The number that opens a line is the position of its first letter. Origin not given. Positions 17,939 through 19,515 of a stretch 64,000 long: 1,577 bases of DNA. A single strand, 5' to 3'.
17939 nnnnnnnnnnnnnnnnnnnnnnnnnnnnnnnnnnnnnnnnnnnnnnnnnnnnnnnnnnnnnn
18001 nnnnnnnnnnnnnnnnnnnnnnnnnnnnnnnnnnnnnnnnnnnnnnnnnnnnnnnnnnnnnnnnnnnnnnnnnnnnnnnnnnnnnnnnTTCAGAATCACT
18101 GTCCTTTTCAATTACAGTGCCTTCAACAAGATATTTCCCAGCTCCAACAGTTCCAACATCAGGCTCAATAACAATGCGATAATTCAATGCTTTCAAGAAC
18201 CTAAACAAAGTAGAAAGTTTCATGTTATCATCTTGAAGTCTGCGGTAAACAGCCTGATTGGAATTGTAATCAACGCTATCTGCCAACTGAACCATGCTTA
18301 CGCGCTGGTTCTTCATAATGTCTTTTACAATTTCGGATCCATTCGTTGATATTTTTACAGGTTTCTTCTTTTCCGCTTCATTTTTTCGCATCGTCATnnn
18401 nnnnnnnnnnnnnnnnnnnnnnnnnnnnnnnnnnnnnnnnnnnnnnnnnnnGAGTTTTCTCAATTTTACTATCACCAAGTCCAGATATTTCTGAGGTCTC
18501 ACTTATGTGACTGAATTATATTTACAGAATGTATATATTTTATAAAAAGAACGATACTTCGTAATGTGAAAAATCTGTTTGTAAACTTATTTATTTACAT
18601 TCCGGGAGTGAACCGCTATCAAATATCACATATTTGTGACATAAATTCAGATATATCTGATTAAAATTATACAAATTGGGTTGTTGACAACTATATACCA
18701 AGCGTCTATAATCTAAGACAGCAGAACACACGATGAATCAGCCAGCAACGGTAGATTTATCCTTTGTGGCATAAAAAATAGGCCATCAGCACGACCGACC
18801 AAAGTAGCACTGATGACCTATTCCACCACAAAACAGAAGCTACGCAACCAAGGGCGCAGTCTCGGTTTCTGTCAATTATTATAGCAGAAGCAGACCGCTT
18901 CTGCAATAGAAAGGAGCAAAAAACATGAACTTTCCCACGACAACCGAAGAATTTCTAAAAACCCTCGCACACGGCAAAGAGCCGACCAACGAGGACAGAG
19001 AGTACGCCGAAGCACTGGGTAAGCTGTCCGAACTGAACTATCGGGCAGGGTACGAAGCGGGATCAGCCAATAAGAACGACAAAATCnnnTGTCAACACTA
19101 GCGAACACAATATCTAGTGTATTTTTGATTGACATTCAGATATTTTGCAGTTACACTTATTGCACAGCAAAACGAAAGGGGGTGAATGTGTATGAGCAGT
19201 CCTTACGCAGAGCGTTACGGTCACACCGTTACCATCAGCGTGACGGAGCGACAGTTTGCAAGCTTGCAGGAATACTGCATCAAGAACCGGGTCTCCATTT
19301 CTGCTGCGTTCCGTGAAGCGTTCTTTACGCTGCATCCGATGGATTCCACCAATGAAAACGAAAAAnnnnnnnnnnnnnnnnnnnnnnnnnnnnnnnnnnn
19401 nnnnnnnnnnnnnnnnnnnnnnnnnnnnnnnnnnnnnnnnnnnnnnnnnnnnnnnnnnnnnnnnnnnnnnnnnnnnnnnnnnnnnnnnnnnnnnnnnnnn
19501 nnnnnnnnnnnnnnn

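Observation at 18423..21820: One 14-bp operator, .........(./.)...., embedded in two separate near-consensus promoters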

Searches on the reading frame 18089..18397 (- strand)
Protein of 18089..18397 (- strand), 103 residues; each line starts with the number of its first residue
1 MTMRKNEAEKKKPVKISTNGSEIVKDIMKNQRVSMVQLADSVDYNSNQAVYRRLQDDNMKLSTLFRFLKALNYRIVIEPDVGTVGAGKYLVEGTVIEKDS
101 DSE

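Call 9: search_protein_families(library=pfam, proteins=[window:18089-18397:-], max_evalue=0.01)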
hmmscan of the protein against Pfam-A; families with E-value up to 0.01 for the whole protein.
window:18089-18397:- (103 aa): 0 families

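Call 27: find_homologous_proteins(query=window:18089-18397:-, max_evalue=0.001)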
Query seq(103 aa) (103 aa): 4 proteins with E <= 0.001 among 4 candidates.
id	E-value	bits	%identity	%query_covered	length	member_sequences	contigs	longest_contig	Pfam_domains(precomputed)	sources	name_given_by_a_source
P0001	1.0e-57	210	99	100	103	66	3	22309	-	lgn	-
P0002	5.3e-56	204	96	100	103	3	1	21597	-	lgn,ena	-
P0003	6.3e-54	198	93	100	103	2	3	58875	-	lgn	-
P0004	2.1e-51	190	88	100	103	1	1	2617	-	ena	-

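Call 29: find_related_loci(query=A1, collection=viral_contigs, flank=6000)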
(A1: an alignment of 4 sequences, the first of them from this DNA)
Query A1 (103 aa) in viral_contigs; peptide patterns used: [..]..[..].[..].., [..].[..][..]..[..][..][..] (x = any residue, [..] = any of these).
159 stretches matched a pattern; 116 encode a relative of the query (tblastn E <= 1e-3); the best 80 are kept; 80 distinct loci.
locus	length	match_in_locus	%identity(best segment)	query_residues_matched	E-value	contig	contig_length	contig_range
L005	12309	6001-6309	100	1-103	9e-66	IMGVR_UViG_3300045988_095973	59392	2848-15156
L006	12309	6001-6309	100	1-103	9e-66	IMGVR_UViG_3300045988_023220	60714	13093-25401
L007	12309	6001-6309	99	1-103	8e-65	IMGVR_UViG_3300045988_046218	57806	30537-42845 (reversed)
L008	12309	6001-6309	99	1-103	8e-65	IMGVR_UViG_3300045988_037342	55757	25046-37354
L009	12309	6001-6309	99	1-103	8e-65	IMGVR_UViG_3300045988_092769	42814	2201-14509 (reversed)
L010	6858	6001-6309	99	1-103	8e-65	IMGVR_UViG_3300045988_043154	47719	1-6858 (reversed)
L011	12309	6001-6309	50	1-103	6e-32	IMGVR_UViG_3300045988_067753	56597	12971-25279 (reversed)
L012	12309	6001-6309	50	1-103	6e-32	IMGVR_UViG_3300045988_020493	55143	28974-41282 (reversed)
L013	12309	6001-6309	50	1-103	6e-32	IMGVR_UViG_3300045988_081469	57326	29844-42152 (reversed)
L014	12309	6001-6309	50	1-103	6e-32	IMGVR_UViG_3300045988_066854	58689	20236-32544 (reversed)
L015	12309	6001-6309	50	1-103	6e-32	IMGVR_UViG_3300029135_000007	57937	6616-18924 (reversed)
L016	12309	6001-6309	50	1-103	6e-32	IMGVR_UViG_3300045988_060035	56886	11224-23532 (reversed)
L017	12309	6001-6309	50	1-103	6e-32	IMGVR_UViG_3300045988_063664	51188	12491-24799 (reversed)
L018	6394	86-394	50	1-103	5e-32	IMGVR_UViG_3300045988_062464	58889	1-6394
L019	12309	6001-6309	50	1-103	6e-32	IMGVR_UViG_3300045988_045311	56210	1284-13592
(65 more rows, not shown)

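Call 33: search_protein_families(library=phrogs, proteins=[window:18089-18397:-], max_evalue=0.01)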
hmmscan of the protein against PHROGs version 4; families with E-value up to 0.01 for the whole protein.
window:18089-18397:- (103 aa): 2 families
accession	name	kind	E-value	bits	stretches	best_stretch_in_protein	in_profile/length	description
phrog_8522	-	DNA, RNA and nucleotide metabolism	2.2e-05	25.9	1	20-77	8-65/71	HTH DNA binding protein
phrog_1373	-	transcription regulation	0.0034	18.4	1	15-86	63-130/166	transcriptional regulator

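Call 41: find_related_loci(query=A2, collection=genome_contigs, flank=6000)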
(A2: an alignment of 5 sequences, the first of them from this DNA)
Query A2 (103 aa) in genome_contigs; peptide patterns used: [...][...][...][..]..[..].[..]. (x = any residue, [..] = any of these).
34 stretches matched a pattern, but none encodes a relative of the query by tblastn (E <= 1e-3).

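Call 51: find_homologous_proteins(query=A2, max_evalue=0.001)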
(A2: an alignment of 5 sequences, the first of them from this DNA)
Query A2 (5 sequences) (103 aa, profile of the alignment): 22 proteins with E <= 0.001 among 1276 candidates.
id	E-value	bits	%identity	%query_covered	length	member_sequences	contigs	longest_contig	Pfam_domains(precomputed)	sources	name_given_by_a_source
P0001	4.9e-46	173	99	100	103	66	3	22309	-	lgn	-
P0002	1.7e-45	171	96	100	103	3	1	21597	-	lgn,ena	-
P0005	3.0e-44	167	50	100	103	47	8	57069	-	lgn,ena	-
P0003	4.2e-44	167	93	100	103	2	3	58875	-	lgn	-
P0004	1.1e-43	165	88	100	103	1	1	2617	-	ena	-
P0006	1.2e-43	165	54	83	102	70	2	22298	-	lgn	-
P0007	2.3e-38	148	66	100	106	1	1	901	-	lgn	-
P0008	2.2e-32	129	42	62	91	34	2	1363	-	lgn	-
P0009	2.6e-32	129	40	83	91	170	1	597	-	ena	-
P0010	3.3e-30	122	69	87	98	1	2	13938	-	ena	-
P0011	3.5e-29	119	70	87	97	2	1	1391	-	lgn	-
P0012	3.5e-29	119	38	83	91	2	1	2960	-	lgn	-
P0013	4.3e-29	118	40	69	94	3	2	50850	-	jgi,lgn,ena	jgi:hypothetical protein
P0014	4.1e-27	112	44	60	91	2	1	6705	-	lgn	-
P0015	6.5e-27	111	64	87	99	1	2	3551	-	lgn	-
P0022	5.5e-5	41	27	73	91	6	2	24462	-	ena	-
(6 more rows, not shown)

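Call 53: find_encoding_contigs(protein=P0010, flank=8000, max_places=3)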
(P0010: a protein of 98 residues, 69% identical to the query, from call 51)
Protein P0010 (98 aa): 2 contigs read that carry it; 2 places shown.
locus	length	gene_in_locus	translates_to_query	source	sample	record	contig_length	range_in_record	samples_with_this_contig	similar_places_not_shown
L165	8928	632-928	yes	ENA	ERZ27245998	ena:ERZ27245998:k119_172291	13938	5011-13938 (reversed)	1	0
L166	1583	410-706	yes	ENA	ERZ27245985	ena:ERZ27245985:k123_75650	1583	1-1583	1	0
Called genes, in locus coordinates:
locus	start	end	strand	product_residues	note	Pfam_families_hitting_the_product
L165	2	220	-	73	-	?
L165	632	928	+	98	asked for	-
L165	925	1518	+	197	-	PF00239:Resolvase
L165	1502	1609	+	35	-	-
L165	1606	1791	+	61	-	-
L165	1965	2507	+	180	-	PF13274:SocA_Panacea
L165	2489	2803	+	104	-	PF02452:PemK_toxin (weak)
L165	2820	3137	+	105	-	PF09639:YjcQ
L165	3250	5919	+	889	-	-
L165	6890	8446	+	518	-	PF05133:SPP1_portal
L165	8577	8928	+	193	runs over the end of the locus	-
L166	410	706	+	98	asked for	-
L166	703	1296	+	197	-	PF00239:Resolvase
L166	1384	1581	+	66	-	?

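Call 54: find_encoding_contigs(protein=P0022, flank=8000, max_places=3)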
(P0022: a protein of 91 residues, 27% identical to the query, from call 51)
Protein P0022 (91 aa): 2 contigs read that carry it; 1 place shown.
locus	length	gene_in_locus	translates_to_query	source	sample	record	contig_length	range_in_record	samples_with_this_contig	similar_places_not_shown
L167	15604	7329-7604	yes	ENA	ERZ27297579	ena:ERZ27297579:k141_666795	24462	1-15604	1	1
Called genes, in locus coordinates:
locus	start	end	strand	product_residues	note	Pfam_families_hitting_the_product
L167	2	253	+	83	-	?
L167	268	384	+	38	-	-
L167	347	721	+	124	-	PF18909:dGTP_diPhyd_N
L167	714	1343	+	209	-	-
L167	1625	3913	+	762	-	PF03288:Pox_D5 (faint), PF08706:D5_N, PF19263:DUF5906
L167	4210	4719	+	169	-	PF16677:GP3_package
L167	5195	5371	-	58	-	-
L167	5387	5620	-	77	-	-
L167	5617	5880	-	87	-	-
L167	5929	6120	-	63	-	-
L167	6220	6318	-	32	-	-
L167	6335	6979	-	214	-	PF17338:GP88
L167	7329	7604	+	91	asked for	-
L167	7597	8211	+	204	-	PF00239:Resolvase, PF02796:HTH_7 (faint)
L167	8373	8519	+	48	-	-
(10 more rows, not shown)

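Call 55: find_encoding_contigs(protein=P0015, flank=8000, max_places=3)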
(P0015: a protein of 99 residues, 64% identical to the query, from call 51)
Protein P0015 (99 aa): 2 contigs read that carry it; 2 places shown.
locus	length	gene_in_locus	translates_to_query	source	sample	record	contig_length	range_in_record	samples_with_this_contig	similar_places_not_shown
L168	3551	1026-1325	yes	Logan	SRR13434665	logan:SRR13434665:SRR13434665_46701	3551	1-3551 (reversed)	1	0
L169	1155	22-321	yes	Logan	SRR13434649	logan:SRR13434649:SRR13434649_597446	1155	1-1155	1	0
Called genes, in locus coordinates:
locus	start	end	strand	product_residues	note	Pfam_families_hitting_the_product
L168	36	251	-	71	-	-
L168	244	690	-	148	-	-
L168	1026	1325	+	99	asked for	-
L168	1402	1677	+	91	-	-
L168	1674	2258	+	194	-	PF00239:Resolvase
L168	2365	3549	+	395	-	?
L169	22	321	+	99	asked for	-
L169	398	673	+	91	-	-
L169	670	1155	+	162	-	?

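Call 60: search_solved_structures(query=A3, max_evalue=10, show_alignments=2)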
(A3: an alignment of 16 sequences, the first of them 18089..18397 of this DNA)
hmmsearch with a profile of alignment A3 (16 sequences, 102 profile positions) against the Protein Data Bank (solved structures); distinct sequences matched with E-value up to 10: 11.
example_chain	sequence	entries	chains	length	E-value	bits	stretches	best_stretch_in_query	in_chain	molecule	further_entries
7pv7_D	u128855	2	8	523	0.084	16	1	36-86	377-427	Response regulator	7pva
7pvk_A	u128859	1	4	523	0.084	16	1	36-86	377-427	Response regulator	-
4z5h_A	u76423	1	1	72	0.13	15.4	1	20-71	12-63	Antitoxin HipB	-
4yg4_A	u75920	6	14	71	0.17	15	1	21-71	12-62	Antitoxin HipB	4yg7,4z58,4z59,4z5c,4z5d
4yg1_A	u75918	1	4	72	0.18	15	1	20-71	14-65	Antitoxin HipB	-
2wiu_B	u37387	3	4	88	0.23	14.6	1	20-71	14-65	HTH-TYPE TRANSCRIPTIONAL REGULATOR HIPB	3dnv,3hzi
5k98_B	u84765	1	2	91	0.28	14.4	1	20-71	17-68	Antitoxin HipB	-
3omt_A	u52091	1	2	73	0.45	13.7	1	23-72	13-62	uncharacterized protein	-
1vdl_A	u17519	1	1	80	0.49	13.6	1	28-71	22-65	Ubiquitin carboxyl-terminal hydrolase 25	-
6sz9_D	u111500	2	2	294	0.99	12.6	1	17-74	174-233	DotZ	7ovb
8jou_D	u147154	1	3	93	1.8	11.7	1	74-96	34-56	Virion-associated phage protein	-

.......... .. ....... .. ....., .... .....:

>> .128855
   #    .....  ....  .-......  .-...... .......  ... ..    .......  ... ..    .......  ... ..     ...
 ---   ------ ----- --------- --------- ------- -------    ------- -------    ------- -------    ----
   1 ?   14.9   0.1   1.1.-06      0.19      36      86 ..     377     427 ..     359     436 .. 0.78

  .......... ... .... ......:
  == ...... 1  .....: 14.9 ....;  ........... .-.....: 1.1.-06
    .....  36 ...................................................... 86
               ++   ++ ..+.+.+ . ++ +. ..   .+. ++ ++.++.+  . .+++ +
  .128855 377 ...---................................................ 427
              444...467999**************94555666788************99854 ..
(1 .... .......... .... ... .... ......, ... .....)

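Call 66: predict_structure(alignment_id=A3)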
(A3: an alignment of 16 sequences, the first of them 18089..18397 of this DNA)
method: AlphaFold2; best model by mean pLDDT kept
length: 103 residues; sequences in the alignment: 16
mean_pLDDT: 71.7   pTM: 0.61
mean pLDDT of the five models: 71.7, 71.0, 69.5, 69.4, 68.6
residues with pLDDT >= 90: 3; 70-90: 65; 50-70: 14; < 50: 21
segments of 3 or more residues with pLDDT < 50: 1-13, 96-103
pLDDT, mean of each block of 10 residues (from residue 1): 38 58 88 87 82 84 89 81 70 51 37
secondary structure, 60 per line:
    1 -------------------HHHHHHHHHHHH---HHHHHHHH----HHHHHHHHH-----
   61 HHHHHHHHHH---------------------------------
elements in order: H20-31 H35-42 H47-55 H61-70

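Call 68: fold_search(model_id=the predicted structure, library=pdb)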
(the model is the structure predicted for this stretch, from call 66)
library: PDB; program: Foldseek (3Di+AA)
matches with E <= 10: 275; with E <= 0.001: 0
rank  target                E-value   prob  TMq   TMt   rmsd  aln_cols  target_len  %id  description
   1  4pu7_B                8.9e-02  1.00  0.47  0.69   2.5        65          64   18  Shewanella oneidensis Toxin Antitoxin System Antitoxin Protein HipB Resolution 1.85 (released 2014-08-06)
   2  4pu7_A                9.5e-02  1.00  0.48  0.65   2.1        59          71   19  Shewanella oneidensis Toxin Antitoxin System Antitoxin Protein HipB Resolution 1.85 (released 2014-08-06)
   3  4pu4_D                1.0e-01  0.99  0.48  0.61   2.8        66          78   17  Shewanella oneidensis MR-1 Toxin Antitoxin System HipA, HipB and its operator DNA complex (space group P21) (released 2014-08-06)
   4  4pu3_C                1.0e-01  0.99  0.48  0.65   3.1        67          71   16  Shewanella oneidensis MR-1 Toxin Antitoxin System HipA, HipB and its operator DNA complex (space group P212121) (released 2014-08-06)
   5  2o38_B                1.0e-01  0.98  0.47  0.53   7.1        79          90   18  Putative XRE Family Transcriptional Regulator (released 2007-01-02)
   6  2wiu_B                1.1e-01  0.99  0.50  0.68   4.0        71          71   15  Mercury-modified bacterial persistence regulator hipBA (released 2009-07-28)
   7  8ezt_C                1.2e-01  1.00  0.49  0.67   2.2        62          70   21  Crystal structure of HipB(Lp) from Legionella pneumophila (released 2023-09-27)
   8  8ezt_B                1.3e-01  0.99  0.47  0.64   4.2        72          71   21  Crystal structure of HipB(Lp) from Legionella pneumophila (released 2023-09-27)
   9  7ewd_C                1.4e-01  0.99  0.45  0.62   3.7        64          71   19  Mycobacterium tuberculosis HigA2 (Form II) (released 2022-03-02)
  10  1zz8_A                1.5e-01  0.99  0.44  0.25   2.6        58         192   19  Crystal Structure of FeII HppE in Complex with Substrate Form 2 (released 2005-07-26)
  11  6ltz_B                1.6e-01  0.99  0.51  0.65   2.9        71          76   20  Induced DNA bending by unique dimerization of HigA antitoxin (released 2020-07-15)
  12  4pu4_C                1.6e-01  0.97  0.45  0.62   3.3        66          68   17  Shewanella oneidensis MR-1 Toxin Antitoxin System HipA, HipB and its operator DNA complex (space group P21) (released 2014-08-06)
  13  3clc_A                1.7e-01  0.99  0.46  0.61   2.3        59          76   17  Crystal Structure of the Restriction-Modification Controller Protein C.Esp1396I Tetramer in Complex with its Natural 3 (released 2008-07-29)
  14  4yg1_D                1.7e-01  0.99  0.50  0.69   2.6        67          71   18  HipB-O1-O2 complex/P21212 crystal form (released 2015-07-29)
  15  7ewc_D                1.9e-01  0.99  0.46  0.66   3.1        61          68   20  Mycobacterium tuberculosis HigA2 (Form I) (released 2022-03-02)
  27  1adr_MODEL_1_A        2.7e-01  0.99  0.48  0.62   2.4        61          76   20  DETERMINATION OF THE NUCLEAR MAGNETIC RESONANCE STRUCTURE OF THE DNA-BINDING DOMAIN OF THE P22 C2 REPRESSOR (1 (released 1994-01-31)
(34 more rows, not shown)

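Call 91: find_encoding_contigs(protein=P0007, flank=3000, max_places=2)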
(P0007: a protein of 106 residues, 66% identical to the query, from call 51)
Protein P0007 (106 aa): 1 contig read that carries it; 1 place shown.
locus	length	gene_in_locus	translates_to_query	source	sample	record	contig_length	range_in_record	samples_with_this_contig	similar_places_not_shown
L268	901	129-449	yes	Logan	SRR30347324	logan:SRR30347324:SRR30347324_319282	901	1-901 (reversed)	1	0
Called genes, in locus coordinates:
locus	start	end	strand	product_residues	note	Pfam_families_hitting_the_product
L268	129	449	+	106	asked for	-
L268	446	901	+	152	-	?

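Call 92: find_encoding_contigs(protein=P0013, flank=8000, max_places=2)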
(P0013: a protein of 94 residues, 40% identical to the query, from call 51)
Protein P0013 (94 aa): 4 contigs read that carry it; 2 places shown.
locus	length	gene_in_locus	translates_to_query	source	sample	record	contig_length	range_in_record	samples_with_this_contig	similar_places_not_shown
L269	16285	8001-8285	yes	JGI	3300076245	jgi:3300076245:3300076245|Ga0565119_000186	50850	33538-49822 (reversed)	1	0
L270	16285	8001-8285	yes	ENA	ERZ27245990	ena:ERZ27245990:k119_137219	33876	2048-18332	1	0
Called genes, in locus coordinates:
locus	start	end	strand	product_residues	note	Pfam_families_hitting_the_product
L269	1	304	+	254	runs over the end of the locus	-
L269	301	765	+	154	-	PF05565:Sipho_Gp157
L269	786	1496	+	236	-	-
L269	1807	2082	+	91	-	-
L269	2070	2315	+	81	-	-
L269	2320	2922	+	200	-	PF19808:DUF6291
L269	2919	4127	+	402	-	PF06745:ATPase (faint), PF03796:DnaB_C, PF13481:AAA_25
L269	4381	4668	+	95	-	-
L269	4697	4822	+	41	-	-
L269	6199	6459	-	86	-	-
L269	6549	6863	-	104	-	-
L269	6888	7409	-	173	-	PF17338:GP88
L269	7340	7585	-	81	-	-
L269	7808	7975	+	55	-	-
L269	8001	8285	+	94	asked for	-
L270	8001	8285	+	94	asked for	-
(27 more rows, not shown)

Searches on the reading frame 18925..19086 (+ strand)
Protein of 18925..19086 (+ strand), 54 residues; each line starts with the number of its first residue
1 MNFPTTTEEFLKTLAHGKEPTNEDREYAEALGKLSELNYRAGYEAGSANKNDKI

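Call 9: search_protein_families(library=pfam, proteins=[window:18925-19086:+], max_evalue=0.01)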
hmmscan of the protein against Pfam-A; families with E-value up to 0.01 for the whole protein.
window:18925-19086:+ (54 aa): 0 families

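Call 33: search_protein_families(library=phrogs, proteins=[window:18925-19086:+], max_evalue=0.01)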
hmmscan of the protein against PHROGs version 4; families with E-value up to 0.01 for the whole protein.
window:18925-19086:+ (54 aa): 0 families

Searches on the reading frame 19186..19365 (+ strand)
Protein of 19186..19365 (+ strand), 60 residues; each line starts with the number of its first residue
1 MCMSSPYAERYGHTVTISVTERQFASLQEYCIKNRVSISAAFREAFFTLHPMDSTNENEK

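Call 9: search_protein_families(library=pfam, proteins=[window:19186-19365:+], max_evalue=0.01)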
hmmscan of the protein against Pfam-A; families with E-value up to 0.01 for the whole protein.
window:19186-19365:+ (60 aa): 1 family
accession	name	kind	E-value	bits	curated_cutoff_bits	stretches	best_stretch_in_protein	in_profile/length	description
PF01402.27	RHH_1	-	0.00083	19.7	20.5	1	15-46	2-33/39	Ribbon-helix-helix protein, copG family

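Call 33: search_protein_families(library=phrogs, proteins=[window:19186-19365:+], max_evalue=0.01)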
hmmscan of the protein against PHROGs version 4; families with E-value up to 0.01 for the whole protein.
window:19186-19365:+ (60 aa): 0 families
